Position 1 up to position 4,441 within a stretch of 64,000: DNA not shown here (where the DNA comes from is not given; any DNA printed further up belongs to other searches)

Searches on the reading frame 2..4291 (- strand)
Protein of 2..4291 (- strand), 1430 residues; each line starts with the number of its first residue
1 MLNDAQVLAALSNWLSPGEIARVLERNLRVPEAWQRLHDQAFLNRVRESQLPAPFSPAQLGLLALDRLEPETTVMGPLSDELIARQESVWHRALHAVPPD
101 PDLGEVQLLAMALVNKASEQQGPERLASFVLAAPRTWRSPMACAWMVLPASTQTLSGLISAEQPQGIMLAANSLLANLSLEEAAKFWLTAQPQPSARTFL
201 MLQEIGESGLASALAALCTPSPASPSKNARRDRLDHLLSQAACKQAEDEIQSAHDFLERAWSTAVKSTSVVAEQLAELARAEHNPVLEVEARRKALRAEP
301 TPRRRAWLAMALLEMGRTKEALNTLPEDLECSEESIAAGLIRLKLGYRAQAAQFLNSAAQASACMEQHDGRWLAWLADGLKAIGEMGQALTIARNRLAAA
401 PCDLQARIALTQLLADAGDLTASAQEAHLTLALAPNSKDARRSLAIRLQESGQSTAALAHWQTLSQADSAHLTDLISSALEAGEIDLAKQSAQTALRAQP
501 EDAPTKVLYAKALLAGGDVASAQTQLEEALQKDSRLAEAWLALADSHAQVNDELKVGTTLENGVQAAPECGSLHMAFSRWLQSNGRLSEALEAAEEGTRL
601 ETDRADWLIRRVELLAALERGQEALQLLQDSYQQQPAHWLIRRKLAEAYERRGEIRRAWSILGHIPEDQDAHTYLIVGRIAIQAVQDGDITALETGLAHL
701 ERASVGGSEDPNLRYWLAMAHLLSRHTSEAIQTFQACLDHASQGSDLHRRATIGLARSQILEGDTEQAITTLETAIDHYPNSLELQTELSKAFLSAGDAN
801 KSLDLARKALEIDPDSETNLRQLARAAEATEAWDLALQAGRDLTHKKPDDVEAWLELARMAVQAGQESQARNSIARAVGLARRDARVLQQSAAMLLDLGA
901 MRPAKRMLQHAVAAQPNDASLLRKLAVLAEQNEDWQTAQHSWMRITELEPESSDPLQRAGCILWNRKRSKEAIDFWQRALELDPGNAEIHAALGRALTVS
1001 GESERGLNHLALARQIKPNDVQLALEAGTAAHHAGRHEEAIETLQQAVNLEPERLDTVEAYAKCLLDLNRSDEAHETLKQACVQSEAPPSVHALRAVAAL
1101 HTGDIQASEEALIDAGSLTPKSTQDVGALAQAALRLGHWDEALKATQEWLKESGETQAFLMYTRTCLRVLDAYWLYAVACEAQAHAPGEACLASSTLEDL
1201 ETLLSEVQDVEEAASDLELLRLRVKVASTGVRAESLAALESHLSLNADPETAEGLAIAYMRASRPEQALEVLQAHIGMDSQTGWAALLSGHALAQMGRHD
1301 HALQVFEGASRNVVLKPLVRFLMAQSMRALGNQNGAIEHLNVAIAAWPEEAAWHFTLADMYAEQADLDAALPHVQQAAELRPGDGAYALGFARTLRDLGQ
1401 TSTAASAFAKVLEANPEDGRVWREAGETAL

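Call 42: search_protein_families(library=pfam, proteins=[window:2-4291:-], max_evalue=0.01)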
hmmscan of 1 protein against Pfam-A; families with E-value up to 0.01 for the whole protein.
window:2-4291:- (1430 aa): 26 families (the best 25 are shown)
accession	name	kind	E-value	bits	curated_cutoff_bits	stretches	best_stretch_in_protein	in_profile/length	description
PF14559.12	TPR_19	-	2.7e-49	165.8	25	9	1033-1096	3-66/68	Tetratricopeptide repeat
PF13428.12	TPR_14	-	1.5e-38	127.7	23.5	2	508-545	6-43/44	Tetratricopeptide repeat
PF07719.23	TPR_2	-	5.3e-35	117.1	27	1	956-986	4-34/34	Tetratricopeptide repeat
PF13432.12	TPR_16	-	5.5e-35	119.8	32.7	4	756-816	4-64/65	Tetratricopeptide repeat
PF23914.1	TPR_CcmH_CycH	-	2.4e-29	102.7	42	4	830-953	30-155/158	Cytochrome c-type biogenesis protein H TPR domain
PF13181.12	TPR_8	-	3.2e-27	92.8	25.7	0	1027-1053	7-33/34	Tetratricopeptide repeat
PF00515.34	TPR_1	-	8.5e-27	92.3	27.8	1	960-986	8-34/34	Tetratricopeptide repeat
PF13431.12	TPR_17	-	2.3e-24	84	24.4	1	976-1005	2-31/34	Tetratricopeptide repeat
PF12895.13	ANAPC3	-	3.3e-22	79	27.2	1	1028-1080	30-81/82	Anaphase-promoting complex, cyclosome, subunit 3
PF13414.12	TPR_11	-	1e-20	73.6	26.8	1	970-996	11-37/42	TPR repeat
PF13174.12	TPR_6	-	2.2e-16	59.7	26.3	1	755-782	6-33/33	Tetratricopeptide repeat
PF14561.12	TPR_20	-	1.4e-14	54.6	25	0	490-535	9-54/90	Tetratricopeptide repeat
PF13424.12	TPR_12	-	6e-12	46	30.1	3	1026-1081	8-71/77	Tetratricopeptide repeat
PF25062.1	ARM_TT21_N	-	6.7e-11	42.8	40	0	708-819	24-136/222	Tetratricopeptide repeat protein 21 N-terminal ARM repeat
PF12569.14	NatA_aux_su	-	4.8e-10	39.4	33.3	0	763-813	206-256/515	N-terminal acetyltransferase A, auxiliary subunit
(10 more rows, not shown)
